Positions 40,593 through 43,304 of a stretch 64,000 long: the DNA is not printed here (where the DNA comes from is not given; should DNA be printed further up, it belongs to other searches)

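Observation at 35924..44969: rpoN-coupled 7-gene extracytoplasmic glycosylation cluster (2 polyprenyl-P sugar synthases, 2 GT-C-like proteins, flippase-like protein, GT4, methyltransferase)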

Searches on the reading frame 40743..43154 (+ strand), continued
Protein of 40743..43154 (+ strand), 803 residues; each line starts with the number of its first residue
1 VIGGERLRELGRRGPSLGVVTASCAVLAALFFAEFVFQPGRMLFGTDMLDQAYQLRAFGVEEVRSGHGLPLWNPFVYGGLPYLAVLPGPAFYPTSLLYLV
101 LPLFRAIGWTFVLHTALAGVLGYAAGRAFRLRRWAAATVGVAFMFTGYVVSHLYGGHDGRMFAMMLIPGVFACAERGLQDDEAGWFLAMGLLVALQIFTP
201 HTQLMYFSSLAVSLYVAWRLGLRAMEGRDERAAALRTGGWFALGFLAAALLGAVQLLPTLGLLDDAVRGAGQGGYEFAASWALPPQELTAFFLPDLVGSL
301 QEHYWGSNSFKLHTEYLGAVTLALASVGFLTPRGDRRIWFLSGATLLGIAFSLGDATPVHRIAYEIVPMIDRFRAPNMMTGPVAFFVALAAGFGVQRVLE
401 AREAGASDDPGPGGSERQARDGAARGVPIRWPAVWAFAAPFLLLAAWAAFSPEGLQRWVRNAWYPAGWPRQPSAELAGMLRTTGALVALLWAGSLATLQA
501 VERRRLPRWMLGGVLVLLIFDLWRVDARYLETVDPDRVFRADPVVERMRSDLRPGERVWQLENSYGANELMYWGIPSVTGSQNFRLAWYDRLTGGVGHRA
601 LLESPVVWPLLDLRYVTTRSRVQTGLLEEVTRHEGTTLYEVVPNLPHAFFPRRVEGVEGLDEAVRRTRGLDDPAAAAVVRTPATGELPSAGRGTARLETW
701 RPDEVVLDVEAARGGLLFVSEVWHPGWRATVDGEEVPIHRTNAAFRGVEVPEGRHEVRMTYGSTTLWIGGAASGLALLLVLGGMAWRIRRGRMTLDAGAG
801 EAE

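Call 88: find_encoding_contigs(protein=P0385, flank=9000, max_places=2)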
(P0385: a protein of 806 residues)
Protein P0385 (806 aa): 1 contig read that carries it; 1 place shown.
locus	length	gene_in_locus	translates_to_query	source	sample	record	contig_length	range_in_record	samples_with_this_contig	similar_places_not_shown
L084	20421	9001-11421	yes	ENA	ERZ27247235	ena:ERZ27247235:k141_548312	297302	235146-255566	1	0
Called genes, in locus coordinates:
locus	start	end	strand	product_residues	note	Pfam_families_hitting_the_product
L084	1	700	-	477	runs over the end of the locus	PF03417:AAT, PF18962:Por_Secre_tail (weak)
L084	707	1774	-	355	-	PF01321:Creatinase_N, PF00557:Peptidase_M24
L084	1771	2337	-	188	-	PF02525:Flavodoxin_2 (weak), PF03358:FMN_red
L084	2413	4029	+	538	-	PF03023:MurJ, PF01554:MatE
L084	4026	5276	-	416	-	PF03773:ArsP_1, PF00403:HMA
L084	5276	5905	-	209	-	PF00551:Formyl_trans_N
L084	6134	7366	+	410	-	PF13439:Glyco_transf_4, PF13579:Glyco_trans_4_4, PF20706:GT4-conflict, PF00534:Glycos_transf_1, PF13692:Glyco_trans_1_4, PF13524:Glyco_trans_1_2 (weak)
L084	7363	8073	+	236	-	PF02353:CMAS, PF01209:Ubie_methyltran, PF13489:Methyltransf_23, PF05175:MTS (weak), PF08241:Methyltransf_11, PF08242:Methyltransf_12, PF13649:Methyltransf_25, PF13847:Methyltransf_31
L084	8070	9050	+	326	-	PF03706:LPG_synthase_TM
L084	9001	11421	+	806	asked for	PF09586:YfhO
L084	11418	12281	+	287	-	PF01040:UbiA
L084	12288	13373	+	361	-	PF04015:DUF362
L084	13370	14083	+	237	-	PF00535:Glycos_transf_2, PF13641:Glyco_tranf_2_3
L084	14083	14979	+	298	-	PF00535:Glycos_transf_2, PF10111:Glyco_tranf_2_2 (faint), PF13641:Glyco_tranf_2_3, PF13632:Glyco_trans_2_3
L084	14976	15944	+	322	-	PF03255:ACCA, PF01039:Carboxyl_trans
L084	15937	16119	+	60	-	PF03966:Trm112p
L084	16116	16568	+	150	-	PF00359:PTS_EIIA_2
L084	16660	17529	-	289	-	PF00140:Sigma70_r1_2, PF04542:Sigma70_r2, PF04539:Sigma70_r3, PF04545:Sigma70_r4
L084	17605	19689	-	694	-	PF00009:GTP_EFTU, PF03144:GTP_EFTU_D2, PF22042:EF-G_D2, PF14492:EFG_III, PF16658:RF3_C (weak), PF03764:EFG_IV, PF00679:EFG_C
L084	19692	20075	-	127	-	PF00177:Ribosomal_S7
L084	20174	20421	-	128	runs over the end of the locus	PF00164:Ribosom_S12_S23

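Call 89: find_encoding_contigs(protein=P0378, flank=9000, max_places=2)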
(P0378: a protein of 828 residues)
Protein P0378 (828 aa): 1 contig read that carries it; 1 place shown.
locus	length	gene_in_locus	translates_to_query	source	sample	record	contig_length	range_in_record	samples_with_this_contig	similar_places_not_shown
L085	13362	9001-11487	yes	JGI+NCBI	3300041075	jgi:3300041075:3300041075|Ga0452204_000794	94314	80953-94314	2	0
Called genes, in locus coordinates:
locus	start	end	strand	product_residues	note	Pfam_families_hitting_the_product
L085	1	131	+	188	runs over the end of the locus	PF06835:LptC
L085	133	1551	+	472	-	-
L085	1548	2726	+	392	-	PF00005:ABC_tran, PF13304:AAA_21 (faint)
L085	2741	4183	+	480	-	PF00309:Sigma54_AID, PF04963:Sigma54_CBD, PF04552:Sigma54_DBD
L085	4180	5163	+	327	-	PF00535:Glycos_transf_2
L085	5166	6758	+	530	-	PF13231:PMT_2 (weak)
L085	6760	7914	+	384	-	PF02350:Epimerase_2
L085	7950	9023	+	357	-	PF13439:Glyco_transf_4, PF13579:Glyco_trans_4_4, PF20706:GT4-conflict (weak), PF00534:Glycos_transf_1, PF13692:Glyco_trans_1_4, PF13524:Glyco_trans_1_2 (weak)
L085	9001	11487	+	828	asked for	PF09586:YfhO (weak)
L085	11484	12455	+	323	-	PF03706:LPG_synthase_TM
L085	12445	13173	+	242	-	PF13641:Glyco_tranf_2_3 (weak), PF00535:Glycos_transf_2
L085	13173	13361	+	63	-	?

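Call 90: find_encoding_contigs(protein=P0374, flank=9000, max_places=2)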
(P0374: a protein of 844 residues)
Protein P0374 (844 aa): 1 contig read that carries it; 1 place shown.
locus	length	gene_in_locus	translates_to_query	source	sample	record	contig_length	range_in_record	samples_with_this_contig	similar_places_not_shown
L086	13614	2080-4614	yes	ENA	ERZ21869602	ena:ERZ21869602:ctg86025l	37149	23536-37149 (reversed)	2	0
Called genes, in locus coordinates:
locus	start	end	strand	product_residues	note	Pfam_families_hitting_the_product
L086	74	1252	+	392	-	PF13477:Glyco_trans_4_2 (weak), PF13439:Glyco_transf_4, PF13579:Glyco_trans_4_4, PF20706:GT4-conflict, PF00534:Glycos_transf_1, PF13692:Glyco_trans_1_4, PF13524:Glyco_trans_1_2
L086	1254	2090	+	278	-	-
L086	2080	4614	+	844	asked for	PF09586:YfhO (faint)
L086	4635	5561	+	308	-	PF03706:LPG_synthase_TM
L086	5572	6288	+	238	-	PF00535:Glycos_transf_2, PF13641:Glyco_tranf_2_3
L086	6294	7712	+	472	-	PF13727:CoA_binding_3 (weak), PF02397:Bac_transf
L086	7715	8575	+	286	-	PF00929:RNase_T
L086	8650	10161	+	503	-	PF06347:SH3_4 (weak), PF08239:SH3_3, PF13505:OMP_b-brl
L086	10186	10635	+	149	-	-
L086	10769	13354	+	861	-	PF19864:Radical_SAM_N2, PF04055:Radical_SAM, PF10105:DUF2344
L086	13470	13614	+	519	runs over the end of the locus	PF00575:S1 (weak), PF10150:RNase_E_G, PF20833:RNase_E_G_Thio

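Call 91: list_cluster_members(proteins=[L085:2741-4183:+, L085:1548-2726:+, L085:4180-5163:+, L085:6760-7914:+, L084:17605-19689:-, L084:16660-17529:-, L084:19692-20075:-, L086:10769-13354:+, L086:7715-8575:+, L084:11418-12281:+])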
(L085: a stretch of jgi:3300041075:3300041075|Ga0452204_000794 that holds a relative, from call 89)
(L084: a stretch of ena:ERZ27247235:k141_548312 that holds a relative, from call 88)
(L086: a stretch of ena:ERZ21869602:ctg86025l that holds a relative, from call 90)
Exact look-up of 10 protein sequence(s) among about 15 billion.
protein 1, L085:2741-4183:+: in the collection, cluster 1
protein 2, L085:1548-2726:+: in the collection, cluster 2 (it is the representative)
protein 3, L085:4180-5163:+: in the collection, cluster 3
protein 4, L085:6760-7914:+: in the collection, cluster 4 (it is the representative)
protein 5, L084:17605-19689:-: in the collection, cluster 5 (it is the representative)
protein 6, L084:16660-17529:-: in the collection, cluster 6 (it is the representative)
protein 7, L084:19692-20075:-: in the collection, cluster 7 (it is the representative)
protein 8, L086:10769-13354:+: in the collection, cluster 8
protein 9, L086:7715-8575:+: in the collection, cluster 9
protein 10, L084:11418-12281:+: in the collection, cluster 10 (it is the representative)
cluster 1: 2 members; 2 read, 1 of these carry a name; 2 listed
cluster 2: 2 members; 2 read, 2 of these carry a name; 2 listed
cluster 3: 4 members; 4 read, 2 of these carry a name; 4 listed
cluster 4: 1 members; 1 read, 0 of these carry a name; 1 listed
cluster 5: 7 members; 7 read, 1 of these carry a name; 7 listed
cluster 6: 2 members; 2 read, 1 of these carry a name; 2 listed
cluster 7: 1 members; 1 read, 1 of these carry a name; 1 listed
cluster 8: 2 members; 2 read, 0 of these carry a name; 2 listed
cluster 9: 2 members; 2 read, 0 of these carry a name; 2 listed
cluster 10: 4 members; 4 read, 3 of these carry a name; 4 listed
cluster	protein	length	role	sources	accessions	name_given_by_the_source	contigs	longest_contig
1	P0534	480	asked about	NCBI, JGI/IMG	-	RNA polymerase sigma-54 factor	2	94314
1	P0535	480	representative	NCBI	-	-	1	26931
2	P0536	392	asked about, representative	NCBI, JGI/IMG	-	lipopolysaccharide export system ATP-binding protein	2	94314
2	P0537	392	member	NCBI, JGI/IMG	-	lipopolysaccharide export system ATP-binding protein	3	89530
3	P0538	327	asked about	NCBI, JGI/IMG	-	glycosyltransferase involved in cell wall biosynthesis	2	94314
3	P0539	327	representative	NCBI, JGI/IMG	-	glycosyltransferase involved in cell wall biosynthesis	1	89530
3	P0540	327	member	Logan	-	-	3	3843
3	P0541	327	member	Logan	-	-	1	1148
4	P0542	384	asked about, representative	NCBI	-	-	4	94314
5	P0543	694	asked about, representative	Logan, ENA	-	-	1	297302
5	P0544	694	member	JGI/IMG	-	elongation factor G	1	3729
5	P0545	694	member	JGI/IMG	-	-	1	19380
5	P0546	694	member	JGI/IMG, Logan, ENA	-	-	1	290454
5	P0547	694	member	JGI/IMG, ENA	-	-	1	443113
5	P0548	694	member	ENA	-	-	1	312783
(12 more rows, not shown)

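Call 95: find_encoding_contigs(protein=P0450, flank=8000, max_places=1)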
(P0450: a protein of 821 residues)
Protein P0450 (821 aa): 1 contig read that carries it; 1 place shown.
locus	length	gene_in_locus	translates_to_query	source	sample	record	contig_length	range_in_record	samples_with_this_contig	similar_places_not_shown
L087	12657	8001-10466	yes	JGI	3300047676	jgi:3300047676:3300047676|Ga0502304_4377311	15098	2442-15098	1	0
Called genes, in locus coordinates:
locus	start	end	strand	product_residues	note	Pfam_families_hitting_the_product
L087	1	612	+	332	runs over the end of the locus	PF04389:Peptidase_M28 (weak), PF01546:Peptidase_M20, PF07687:M20_dimer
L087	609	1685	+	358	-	PF01118:Semialdhyde_dh, PF02774:Semialdhyde_dhC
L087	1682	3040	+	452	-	PF00696:AA_kinase, PF22468:ACT_9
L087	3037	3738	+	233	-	PF01113:DapB_N, PF05173:DapB_C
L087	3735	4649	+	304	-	PF00701:DHDPS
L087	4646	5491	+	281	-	PF14805:THDPS_N_2, PF25087:GMPPB_C (faint), PF00132:Hexapep (weak), PF14602:Hexapep_2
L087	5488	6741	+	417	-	PF00275:EPSP_synthase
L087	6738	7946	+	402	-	PF13439:Glyco_transf_4, PF13579:Glyco_trans_4_4, PF20706:GT4-conflict, PF00534:Glycos_transf_1, PF13692:Glyco_trans_1_4, PF13524:Glyco_trans_1_2 (weak)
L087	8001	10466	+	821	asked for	PF09586:YfhO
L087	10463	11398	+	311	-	PF00535:Glycos_transf_2, PF13641:Glyco_tranf_2_3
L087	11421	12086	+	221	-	PF13189:Cytidylate_kin2 (weak), PF02224:Cytidylate_kin, PF13207:AAA_17 (faint), PF13671:AAA_33 (faint)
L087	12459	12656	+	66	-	?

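Call 96: find_encoding_contigs(protein=P0377, flank=8000, max_places=1)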
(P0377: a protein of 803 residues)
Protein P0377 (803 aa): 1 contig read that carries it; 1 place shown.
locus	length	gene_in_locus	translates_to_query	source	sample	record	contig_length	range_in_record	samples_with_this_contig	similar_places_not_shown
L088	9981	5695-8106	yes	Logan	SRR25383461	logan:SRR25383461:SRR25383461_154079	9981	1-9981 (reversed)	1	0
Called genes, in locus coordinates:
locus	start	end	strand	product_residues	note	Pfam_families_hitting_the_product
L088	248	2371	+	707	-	PF13231:PMT_2, PF00515:TPR_1 (faint), PF07719:TPR_2 (faint), PF13181:TPR_8 (faint), PF13414:TPR_11 (weak), PF14559:TPR_19 (weak)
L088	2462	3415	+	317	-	PF00535:Glycos_transf_2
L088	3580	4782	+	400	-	PF13439:Glyco_transf_4, PF13579:Glyco_trans_4_4, PF13477:Glyco_trans_4_2 (weak), PF20706:GT4-conflict, PF00534:Glycos_transf_1, PF13692:Glyco_trans_1_4, PF13524:Glyco_trans_1_2 (weak)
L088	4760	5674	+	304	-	PF03706:LPG_synthase_TM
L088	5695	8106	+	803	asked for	PF09586:YfhO (weak)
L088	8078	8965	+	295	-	PF01073:3Beta_HSD (weak), PF01370:Epimerase, PF04321:RmlD_sub_bind, PF16363:GDP_Man_Dehyd, PF02719:Polysacc_synt_2, PF07993:NAD_binding_4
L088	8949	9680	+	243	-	PF13641:Glyco_tranf_2_3 (faint), PF00535:Glycos_transf_2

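Call 97: find_encoding_contigs(protein=P0375, flank=8000, max_places=1)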
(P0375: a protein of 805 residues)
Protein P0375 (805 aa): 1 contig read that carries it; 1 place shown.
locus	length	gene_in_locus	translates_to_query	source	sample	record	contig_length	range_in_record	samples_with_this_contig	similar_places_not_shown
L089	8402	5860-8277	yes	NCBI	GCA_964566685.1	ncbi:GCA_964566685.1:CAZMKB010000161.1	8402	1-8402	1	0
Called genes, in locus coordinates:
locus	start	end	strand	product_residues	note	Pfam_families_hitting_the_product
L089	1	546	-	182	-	?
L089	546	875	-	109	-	-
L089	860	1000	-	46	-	-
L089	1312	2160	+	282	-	PF01619:Pro_dh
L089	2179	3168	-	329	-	PF02369:Big_1, PF09134:Invasin_D3, PF02369:Big_1, PF09134:Invasin_D3, PF02369:Big_1 (weak)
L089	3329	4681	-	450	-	PF00202:Aminotran_3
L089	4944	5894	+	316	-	PF03706:LPG_synthase_TM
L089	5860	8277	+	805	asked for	PF09586:YfhO (faint)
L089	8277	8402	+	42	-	?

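Call 104: search_protein_families(library=pfam, proteins=[L084:8070-9050:+, L084:13370-14083:+, L084:14083-14979:+], max_evalue=0.05)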
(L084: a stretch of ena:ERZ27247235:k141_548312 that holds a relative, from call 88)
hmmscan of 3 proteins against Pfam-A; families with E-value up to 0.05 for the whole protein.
L084:8070-9050:+ (326 aa): 1 family
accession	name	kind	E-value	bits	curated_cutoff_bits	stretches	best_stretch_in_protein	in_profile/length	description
PF03706.18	LPG_synthase_TM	-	7.7e-22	78.6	33.4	1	11-288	4-293/302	Lysylphosphatidylglycerol synthase TM region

L084:13370-14083:+ (237 aa): 3 families
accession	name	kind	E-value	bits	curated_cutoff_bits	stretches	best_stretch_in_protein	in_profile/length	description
PF00535.33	Glycos_transf_2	-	5.3e-33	114.7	23.3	1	5-168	2-166/168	Glycosyl transferase family 2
PF13641.12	Glyco_tranf_2_3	-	1.5e-06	28.9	27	1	3-198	3-203/230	Glycosyltransferase like family 2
PF10111.15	Glyco_tranf_2_2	-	0.00015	21.8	27.3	1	5-109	2-107/276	Glycosyltransferase like family 2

L084:14083-14979:+ (298 aa): 6 families
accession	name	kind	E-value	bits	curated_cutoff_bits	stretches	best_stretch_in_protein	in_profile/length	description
PF00535.33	Glycos_transf_2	-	5.4e-24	85.5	23.3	1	7-187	1-164/168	Glycosyl transferase family 2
PF13641.12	Glyco_tranf_2_3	-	5.3e-20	72.9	27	1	6-238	3-221/230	Glycosyltransferase like family 2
PF13632.12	Glyco_trans_2_3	-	1.9e-09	38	27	1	86-278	1-172/198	Glycosyl transferase family group 2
PF13712.12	Glyco_tranf_2_5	-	4.9e-07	30.1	27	1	64-230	34-192/210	Glycosyltransferase like family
PF10111.15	Glyco_tranf_2_2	-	7.6e-06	26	27.3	1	7-214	1-203/276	Glycosyltransferase like family 2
PF13506.12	Glyco_transf_21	-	0.0052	16.7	21.7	1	162-244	89-168/174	Glycosyl transferase family 21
